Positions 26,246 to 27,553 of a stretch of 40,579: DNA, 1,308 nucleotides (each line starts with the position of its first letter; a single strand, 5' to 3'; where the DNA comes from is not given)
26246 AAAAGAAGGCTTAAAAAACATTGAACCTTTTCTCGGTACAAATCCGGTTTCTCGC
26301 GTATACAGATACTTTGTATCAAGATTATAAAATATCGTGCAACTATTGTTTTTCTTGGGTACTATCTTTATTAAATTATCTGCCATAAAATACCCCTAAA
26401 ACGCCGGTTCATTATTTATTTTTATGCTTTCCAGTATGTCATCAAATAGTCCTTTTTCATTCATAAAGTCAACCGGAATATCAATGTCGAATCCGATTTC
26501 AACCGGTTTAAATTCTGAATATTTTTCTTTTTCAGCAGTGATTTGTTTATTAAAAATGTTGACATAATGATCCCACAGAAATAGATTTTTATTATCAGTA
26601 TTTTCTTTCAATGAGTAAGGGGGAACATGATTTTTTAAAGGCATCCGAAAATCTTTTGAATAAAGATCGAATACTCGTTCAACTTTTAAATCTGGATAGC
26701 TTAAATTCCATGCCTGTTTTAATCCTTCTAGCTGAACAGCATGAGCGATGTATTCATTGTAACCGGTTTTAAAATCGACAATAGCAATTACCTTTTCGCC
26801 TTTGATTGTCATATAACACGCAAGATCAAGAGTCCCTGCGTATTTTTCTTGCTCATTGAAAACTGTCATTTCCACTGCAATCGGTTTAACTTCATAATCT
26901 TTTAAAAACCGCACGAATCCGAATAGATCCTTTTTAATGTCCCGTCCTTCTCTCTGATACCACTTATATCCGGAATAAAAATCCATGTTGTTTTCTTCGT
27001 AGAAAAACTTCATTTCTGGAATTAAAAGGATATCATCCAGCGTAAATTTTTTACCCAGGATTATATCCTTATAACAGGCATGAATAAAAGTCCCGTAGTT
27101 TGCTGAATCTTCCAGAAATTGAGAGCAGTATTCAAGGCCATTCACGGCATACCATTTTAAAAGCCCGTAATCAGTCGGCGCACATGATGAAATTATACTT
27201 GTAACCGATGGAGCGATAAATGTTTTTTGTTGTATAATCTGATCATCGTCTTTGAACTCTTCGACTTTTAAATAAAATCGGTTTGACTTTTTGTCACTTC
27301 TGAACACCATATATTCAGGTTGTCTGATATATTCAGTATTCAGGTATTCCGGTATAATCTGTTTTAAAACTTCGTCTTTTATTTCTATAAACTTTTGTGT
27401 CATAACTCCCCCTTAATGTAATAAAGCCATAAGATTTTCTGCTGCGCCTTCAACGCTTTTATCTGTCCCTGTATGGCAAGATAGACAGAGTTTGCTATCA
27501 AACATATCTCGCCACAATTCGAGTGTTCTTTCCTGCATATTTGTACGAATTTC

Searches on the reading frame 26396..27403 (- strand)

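Call 86: search_protein_families(library=phrogs, proteins=[window:26396-27403:-], max_evalue=0.001)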
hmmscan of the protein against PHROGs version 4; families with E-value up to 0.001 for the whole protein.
window:26396-27403:- (335 aa): 3 families
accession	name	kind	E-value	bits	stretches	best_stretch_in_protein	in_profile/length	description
phrog_298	-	DNA, RNA and nucleotide metabolism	2.1e-20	74.2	1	63-243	65-221/293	exonuclease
phrog_466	-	DNA, RNA and nucleotide metabolism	3.9e-06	27.4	1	162-233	245-319/446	exonuclease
phrog_69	-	DNA, RNA and nucleotide metabolism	0.00086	19.4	0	100-216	120-230/501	exonuclease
